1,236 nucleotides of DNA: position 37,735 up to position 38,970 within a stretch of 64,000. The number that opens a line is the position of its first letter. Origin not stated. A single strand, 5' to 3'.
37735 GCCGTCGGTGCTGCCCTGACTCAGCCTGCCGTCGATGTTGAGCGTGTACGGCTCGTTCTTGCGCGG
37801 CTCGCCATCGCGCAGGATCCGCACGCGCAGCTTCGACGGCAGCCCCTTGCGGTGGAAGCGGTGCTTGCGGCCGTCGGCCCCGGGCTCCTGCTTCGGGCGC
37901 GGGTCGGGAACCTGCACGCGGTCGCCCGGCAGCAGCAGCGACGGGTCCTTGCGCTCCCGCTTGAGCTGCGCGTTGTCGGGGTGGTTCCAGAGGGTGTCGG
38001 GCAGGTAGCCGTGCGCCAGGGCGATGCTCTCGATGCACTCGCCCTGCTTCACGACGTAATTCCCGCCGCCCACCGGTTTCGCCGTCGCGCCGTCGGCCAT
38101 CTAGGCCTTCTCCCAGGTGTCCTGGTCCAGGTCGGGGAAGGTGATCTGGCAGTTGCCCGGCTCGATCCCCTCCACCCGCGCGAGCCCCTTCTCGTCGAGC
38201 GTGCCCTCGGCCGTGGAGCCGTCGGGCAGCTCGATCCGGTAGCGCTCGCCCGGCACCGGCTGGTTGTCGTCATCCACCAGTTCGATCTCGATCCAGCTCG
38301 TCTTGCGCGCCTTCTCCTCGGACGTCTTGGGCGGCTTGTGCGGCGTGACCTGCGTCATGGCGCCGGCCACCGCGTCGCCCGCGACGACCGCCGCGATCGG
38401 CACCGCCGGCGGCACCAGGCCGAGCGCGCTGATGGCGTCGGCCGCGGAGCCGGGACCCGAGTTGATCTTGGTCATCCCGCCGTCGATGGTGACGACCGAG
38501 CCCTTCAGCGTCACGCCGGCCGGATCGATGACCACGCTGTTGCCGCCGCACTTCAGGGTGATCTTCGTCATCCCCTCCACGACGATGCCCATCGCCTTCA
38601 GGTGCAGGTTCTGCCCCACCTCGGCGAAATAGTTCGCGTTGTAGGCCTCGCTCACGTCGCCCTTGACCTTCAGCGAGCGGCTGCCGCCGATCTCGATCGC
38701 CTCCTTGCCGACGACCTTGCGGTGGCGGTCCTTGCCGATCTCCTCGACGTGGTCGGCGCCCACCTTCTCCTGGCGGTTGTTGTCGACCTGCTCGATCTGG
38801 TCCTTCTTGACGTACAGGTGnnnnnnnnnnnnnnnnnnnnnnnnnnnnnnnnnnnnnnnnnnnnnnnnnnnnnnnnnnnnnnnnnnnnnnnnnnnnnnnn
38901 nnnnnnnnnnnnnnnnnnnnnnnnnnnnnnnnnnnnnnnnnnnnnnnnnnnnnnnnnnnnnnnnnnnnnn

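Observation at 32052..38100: Three paralogous LysM + PG_binding_1 proteins, each paired with a different putative enzymatic T6SS cargo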

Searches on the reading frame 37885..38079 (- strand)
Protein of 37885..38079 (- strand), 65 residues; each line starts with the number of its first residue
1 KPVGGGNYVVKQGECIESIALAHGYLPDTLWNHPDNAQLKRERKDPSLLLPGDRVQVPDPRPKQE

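Call 42: search_solved_structures(query=A5, max_evalue=10, show_alignments=3)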
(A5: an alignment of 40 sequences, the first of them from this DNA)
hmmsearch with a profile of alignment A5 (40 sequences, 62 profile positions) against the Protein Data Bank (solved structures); distinct sequences matched with E-value up to 10: 23.
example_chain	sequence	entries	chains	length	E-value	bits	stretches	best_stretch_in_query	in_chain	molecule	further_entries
4uz2_A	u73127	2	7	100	1.2e-06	31.3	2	4-27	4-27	CELL WALL-BINDING ENDOPEPTIDASE-RELATED PROTEIN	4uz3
1e0g_A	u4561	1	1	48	3.1e-06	30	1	3-30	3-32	Membrane-bound lytic murein transglycosylase D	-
4xcm_A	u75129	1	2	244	2.6e-05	27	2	4-27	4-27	Cell wall-binding endopeptidase-related protein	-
8i2e_B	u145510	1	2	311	3.5e-05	26.6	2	4-26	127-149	Probable peptidoglycan endopeptidase LytE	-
9g8s_T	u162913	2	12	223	0.0059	19.4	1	5-57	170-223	Peptidoglycan-binding LysM protein | gp61 - Tail tube initiator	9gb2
4s3k_A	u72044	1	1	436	0.018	17.9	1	5-19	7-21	Spore germination protein YaaH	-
4b8v_A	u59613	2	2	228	0.025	17.5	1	3-19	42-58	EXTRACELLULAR PROTEIN 6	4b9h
7r1l_A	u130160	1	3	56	0.037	16.9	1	5-57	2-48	Spore coat assembly protein SafA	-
2mkx_A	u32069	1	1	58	0.039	16.8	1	4-27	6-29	Autolysin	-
4s3j_A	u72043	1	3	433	0.079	15.8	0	6-27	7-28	Cortical-lytic enzyme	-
9gxf_A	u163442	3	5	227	0.09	15.7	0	4-27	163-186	LysM type receptor kinase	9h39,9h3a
9n9a_A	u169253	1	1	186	0.12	15.2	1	40-56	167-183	Polysaccharide export protein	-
9q83_A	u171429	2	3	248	0.13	15.2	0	4-27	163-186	LysM type receptor kinase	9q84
2mpw_A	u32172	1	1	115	0.14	15.1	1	5-58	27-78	Intimin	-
4a1i_A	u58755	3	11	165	0.32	13.9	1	4-19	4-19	PUTATIVE L, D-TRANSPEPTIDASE YKUD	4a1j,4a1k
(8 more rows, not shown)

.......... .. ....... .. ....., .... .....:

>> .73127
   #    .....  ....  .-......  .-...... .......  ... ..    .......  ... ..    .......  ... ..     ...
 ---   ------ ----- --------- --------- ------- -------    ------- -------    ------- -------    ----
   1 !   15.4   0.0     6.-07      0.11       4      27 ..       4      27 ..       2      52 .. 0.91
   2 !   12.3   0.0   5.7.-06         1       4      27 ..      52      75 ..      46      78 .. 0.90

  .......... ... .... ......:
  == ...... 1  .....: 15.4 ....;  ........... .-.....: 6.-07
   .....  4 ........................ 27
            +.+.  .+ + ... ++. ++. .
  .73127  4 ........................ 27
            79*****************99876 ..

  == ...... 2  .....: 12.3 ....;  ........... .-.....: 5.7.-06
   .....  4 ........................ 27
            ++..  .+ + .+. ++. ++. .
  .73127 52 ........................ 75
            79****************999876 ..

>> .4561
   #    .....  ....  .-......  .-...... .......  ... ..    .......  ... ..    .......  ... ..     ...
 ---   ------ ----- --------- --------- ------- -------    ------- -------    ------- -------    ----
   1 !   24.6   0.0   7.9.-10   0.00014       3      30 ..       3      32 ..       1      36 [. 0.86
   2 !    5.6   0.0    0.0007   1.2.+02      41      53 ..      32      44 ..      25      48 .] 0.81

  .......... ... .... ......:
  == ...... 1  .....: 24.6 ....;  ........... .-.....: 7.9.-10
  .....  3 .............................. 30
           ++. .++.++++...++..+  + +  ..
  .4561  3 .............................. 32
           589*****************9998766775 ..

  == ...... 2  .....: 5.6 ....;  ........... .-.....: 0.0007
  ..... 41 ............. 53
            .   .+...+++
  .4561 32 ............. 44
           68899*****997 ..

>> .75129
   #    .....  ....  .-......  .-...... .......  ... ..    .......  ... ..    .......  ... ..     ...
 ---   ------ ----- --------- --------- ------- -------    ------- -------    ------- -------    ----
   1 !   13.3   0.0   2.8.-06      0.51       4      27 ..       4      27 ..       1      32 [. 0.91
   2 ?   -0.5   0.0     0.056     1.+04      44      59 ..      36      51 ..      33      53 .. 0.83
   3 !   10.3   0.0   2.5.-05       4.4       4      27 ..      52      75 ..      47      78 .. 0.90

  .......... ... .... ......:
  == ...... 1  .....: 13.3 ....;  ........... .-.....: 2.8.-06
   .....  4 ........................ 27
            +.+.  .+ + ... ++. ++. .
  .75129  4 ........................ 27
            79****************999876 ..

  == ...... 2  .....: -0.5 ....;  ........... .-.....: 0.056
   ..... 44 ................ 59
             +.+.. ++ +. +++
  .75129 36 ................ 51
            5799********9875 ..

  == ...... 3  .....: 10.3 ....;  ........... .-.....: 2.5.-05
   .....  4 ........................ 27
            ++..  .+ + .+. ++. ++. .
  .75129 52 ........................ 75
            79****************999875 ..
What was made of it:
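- Checked: A profile of the family's N-terminal 65 residues hits solved LysM domains at E 1e-6 (4uz2, 1e0g; call 42).
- The N-terminal profile hits LysM structures at E 1e-6 (call 42). The family profile weakly matches a phage tail-tube-initiator LysM (call 42).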

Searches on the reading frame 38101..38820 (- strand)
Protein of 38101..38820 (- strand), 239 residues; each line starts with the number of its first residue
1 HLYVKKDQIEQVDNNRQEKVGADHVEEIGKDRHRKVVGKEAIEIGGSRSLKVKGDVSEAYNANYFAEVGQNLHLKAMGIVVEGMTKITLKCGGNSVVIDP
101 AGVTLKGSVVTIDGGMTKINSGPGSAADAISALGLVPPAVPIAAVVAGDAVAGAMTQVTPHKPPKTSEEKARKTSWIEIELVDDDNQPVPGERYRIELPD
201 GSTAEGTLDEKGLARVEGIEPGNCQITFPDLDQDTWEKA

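Call 37: search_protein_families(library=pfam, proteins=[window:38101-38700:-], max_evalue=1)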
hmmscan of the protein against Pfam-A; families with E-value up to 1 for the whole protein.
window:38101-38700:- (199 aa): 2 families
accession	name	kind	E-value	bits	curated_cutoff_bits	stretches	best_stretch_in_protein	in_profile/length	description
PF13620.12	CarboxypepD_reg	-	0.0074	17.1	32.3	1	141-188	6-54/82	Carboxypeptidase regulatory-like domain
PF17789.7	MG4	-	0.16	12.7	24.7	1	137-176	18-58/95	Macroglobulin domain MG4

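Call 38: search_solved_structures(query=window:38101-38820:-, max_evalue=1)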
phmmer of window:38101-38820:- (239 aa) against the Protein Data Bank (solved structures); distinct sequences matched with E-value up to 1: 4.
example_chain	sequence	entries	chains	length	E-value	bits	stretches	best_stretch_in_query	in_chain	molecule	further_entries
7dm0_A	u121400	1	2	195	0.0012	21.8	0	186-217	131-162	Biofilm-associated surface protein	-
28yn_A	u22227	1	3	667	0.061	16.2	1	5-129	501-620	Type VI secretion system spike protein VgrG1a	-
4mtk_A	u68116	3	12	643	0.14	15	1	5-129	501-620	VgrG1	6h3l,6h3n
4uhv_A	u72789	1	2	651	0.15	14.9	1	5-129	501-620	VGRG1, VALINE-GLYCINE REPEAT PROTEIN G1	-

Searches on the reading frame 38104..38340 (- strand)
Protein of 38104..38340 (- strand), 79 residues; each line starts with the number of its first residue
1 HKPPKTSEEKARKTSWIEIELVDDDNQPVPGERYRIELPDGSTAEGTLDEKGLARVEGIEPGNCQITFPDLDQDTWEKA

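Call 68: find_homologous_proteins(query=window:38104-38340:-)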
Query window:38104-38340:- (79 aa): 160 proteins with E <= 0.001 among 160 candidates; the best 120 are listed.
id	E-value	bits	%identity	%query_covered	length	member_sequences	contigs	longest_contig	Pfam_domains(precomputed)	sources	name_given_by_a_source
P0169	6.5e-36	140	77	100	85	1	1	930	-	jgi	jgi:hypothetical protein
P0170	5.1e-34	134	74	99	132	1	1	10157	-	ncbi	-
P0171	1.3e-33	132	77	99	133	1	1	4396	-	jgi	jgi:hypothetical protein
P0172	1.4e-33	132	77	99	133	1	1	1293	-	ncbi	-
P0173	2.4e-33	132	75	100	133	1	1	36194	-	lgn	-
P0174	5.9e-33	130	74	100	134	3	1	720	-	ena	-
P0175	1.1e-32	129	73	99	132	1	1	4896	-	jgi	jgi:hypothetical protein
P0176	3.7e-32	128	73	100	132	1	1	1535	-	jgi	jgi:type VI secretion system secreted protein VgrG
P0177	4.3e-32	128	74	100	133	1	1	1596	-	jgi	jgi:hypothetical protein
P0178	7.1e-32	127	72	100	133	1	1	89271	-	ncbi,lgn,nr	ncbi:MAG: hypothetical protein NTU53_18905 [Planctomycetota bacterium]|nr:hypothetical protein [Plan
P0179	1.2e-31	126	72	100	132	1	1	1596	-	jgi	jgi:hypothetical protein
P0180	1.5e-31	126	71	100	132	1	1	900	-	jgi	jgi:hypothetical protein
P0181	1.5e-31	126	72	99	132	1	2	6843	-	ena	-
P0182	1.7e-31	126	73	99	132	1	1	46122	-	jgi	jgi:type VI secretion system secreted protein VgrG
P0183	3.1e-31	125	74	82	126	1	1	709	-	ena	-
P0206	4.4e-29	118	67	100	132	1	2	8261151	-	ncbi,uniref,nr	ncbi:hypothetical protein [Desulfosarcina ovata]|uniref:Uncharacterized protein n=2 Tax=Desulfosarci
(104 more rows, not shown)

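Call 69: find_encoding_contigs(protein=P0206, flank=9000, max_places=3)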
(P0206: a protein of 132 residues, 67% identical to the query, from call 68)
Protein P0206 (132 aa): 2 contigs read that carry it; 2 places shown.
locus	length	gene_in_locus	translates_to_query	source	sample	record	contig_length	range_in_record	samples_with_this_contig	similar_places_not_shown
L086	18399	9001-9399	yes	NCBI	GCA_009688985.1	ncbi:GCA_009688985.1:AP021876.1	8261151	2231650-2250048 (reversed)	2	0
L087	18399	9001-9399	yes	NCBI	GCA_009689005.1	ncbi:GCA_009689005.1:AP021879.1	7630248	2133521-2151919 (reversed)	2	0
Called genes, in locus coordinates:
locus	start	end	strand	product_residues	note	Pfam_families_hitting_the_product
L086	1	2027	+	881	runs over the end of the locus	PF02861:Clp_N, PF00158:Sigma54_activat (faint), PF00004:AAA, PF17871:AAA_lid_9, PF00004:AAA (weak), PF07724:AAA_2, PF07728:AAA_5, PF10431:ClpB_D2-small, +3 more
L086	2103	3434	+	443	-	PF13414:TPR_11, PF13432:TPR_16, PF14559:TPR_19, PF00515:TPR_1, PF07719:TPR_2, PF13424:TPR_12, PF13432:TPR_16, PF13432:TPR_16, +29 more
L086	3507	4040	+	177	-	-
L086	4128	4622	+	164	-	PF21527:Stv (weak)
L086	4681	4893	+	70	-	-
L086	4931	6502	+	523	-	PF05591:T6SS_VipA, PF05943:VipB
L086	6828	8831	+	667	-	PF05954:Phage_GPD, PF04717:Phage_base_V, PF22178:Gp5_trimer_C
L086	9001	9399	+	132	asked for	-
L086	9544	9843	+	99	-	PF05488:PAAR_motif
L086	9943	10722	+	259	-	PF22011:DUF6931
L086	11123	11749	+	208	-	PF01471:PG_binding_1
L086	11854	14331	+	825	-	PF00691:OmpA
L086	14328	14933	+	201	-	-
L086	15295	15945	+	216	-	PF01471:PG_binding_1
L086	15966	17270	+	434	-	PF01471:PG_binding_1 (weak)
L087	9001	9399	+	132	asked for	-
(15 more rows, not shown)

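Call 70: find_encoding_contigs(protein=P0178, flank=9000, max_places=2)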
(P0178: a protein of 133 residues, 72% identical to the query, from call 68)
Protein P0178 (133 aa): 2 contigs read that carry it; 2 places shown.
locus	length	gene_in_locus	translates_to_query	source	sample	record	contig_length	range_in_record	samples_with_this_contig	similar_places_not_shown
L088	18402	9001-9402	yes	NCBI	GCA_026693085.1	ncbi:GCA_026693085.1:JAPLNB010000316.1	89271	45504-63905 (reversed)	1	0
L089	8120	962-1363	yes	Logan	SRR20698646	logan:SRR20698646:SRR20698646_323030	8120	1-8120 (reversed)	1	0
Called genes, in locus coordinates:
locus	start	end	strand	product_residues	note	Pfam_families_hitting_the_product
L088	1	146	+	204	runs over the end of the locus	PF05947:T6SS_TssF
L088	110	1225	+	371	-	PF06996:T6SS_TssG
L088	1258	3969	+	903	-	PF02861:Clp_N, PF13191:AAA_16 (weak), PF23569:NBD_SMAX1 (weak), PF00004:AAA, PF17871:AAA_lid_9, PF07724:AAA_2, PF07728:AAA_5, PF10431:ClpB_D2-small, +4 more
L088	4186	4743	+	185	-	-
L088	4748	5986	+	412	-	-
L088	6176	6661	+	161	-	PF05638:T6SS_HCP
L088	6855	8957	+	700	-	PF05954:Phage_GPD, PF04717:Phage_base_V, PF22178:Gp5_trimer_C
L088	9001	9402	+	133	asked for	-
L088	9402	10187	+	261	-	PF01471:PG_binding_1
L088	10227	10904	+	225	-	-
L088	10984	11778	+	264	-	PF13646:HEAT_2 (faint)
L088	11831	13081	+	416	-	-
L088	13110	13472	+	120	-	-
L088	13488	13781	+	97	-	PF05488:PAAR_motif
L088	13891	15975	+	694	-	-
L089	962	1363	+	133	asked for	-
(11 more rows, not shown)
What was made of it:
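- The same domain occurs as stand-alone proteins of about 132 aa between a short VgrG and an LP gene (calls 68-70).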

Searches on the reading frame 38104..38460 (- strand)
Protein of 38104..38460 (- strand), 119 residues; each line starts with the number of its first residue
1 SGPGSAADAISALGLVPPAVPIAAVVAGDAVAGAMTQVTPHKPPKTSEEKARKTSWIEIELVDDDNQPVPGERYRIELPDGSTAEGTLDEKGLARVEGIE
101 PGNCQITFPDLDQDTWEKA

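Call 77: predict_structure(alignment_id=A7)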
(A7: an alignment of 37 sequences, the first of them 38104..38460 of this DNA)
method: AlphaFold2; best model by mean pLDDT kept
length: 119 residues; sequences in the alignment: 37
mean_pLDDT: 68.5   pTM: 0.46
mean pLDDT of the five models: 68.5, 66.6, 66.0, 65.1, 64.0
residues with pLDDT >= 90: 17; 70-90: 40; 50-70: 35; < 50: 27
segments of 3 or more residues with pLDDT < 50: 1-4, 6-10, 29-40
pLDDT, mean of each block of 10 residues (from residue 1): 44 52 50 44 60 78 90 88 89 86 84 57
secondary structure, 60 per line:
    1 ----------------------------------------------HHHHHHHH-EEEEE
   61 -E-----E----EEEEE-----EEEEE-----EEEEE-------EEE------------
elements in order: H47-54 E56-60 E73-77 E83-87 E93-97 E105-107
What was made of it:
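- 38104..38304 (-): C-terminal TTR-like domain of VgrG (residues 706-772), the proposed docking site for the LysM proteins. In the AF2 model the domain has pLDDT 78-90 (call 77).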

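Call 79: fold_search(model_id=the predicted structure, library=pdb)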
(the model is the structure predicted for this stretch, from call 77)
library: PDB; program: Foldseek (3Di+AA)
matches with E <= 10: 1288; with E <= 0.001: 0
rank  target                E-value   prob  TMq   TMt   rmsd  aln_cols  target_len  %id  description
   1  6sjl_A                8.6e-03  1.00  0.33  0.13   2.8        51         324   22  Structure of the Tle1 effector bound to the VgrG spike from the Type 6 secretion system (released 2020-04-29)
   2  9moy_F                1.3e-02  0.99  0.31  0.09   6.4        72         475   24  Reconstituted yeast V-ATPase bound to Rtc5p (released 2026-04-08)
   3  10ps                  1.6e-02  1.00  0.34  0.08   3.6        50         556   20  Crystal structure of SdrD A2-A3-B1-B2 domains from Staphylococcus aureus JH1 (released 2026-02-11)
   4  9nn1_F                1.7e-02  0.98  0.31  0.09   6.4        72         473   24  Yeast V1-ATPase bound to Rtc5p (released 2026-03-04)
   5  3rkp_B                1.8e-02  1.00  0.40  0.15   2.7        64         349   23  Crystal structure of BcpA*(D312A), the major pilin subunit of Bacillus cereus (released 2012-05-30)
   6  9cop_B                1.8e-02  0.98  0.31  0.09   6.4        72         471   24  Yeast RAVE bound to V-ATPase V1 complex (released 2024-11-20)
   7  3vr2_E                1.9e-02  0.99  0.31  0.10   3.8        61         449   20  Crystal structure of nucleotide-free A3B3 complex from Enterococcus hirae V-ATPase [eA3B3] (released 2013-01-16)
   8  7fda_D                2.0e-02  0.99  0.31  0.09   3.7        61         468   24  CryoEM Structure of Reconstituted V-ATPase, state1 (released 2021-12-22)
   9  4mls_A                2.2e-02  1.00  0.38  0.53   2.0        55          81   14  Crystal structure of the SpyTag and SpyCatcher-deltaN1 complex (released 2013-11-13)
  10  3rkp_A                2.3e-02  1.00  0.41  0.15   2.4        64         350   22  Crystal structure of BcpA*(D312A), the major pilin subunit of Bacillus cereus (released 2012-05-30)
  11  9cop_F                2.5e-02  0.98  0.31  0.09   5.2        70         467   23  Yeast RAVE bound to V-ATPase V1 complex (released 2024-11-20)
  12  7uw9_B                2.5e-02  0.98  0.31  0.09   5.1        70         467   23  Citrus V-ATPase State 1, H in contact with subunit a (released 2022-07-06)
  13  8bdw_A                2.6e-02  1.00  0.36  0.44   3.1        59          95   25  Crystal structure of CnaB2 domain from Lactobacillus plantarum (released 2023-02-22)
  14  9cfc_D                2.8e-02  0.99  0.31  0.09   3.7        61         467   23  Cryo-EM structure of human kidney V-ATPase state 2 (released 2025-08-06)
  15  7tmq_F                3.0e-02  0.99  0.31  0.09   3.7        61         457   24  V1 complex lacking subunit C from Saccharomyces cerevisiae, State 3 (released 2022-04-06)
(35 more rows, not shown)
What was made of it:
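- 38104..38304 (-): The top Foldseek PDB hit is the EAEC VgrG spike in its complex with Tle1, 6sjl_A (call 79).
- Closest known: TTR domain of EAEC VgrG1 holding the Tle1 lipase. Same: The VgrG tip domain has 6sjl_A as its top Foldseek hit (call 79).
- The best PDB match of that domain is the Tle1-binding EAEC VgrG1 chain (call 79). The fold matches for the VgrG tip domain are weak (Foldseek E 9e-3; call 79).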
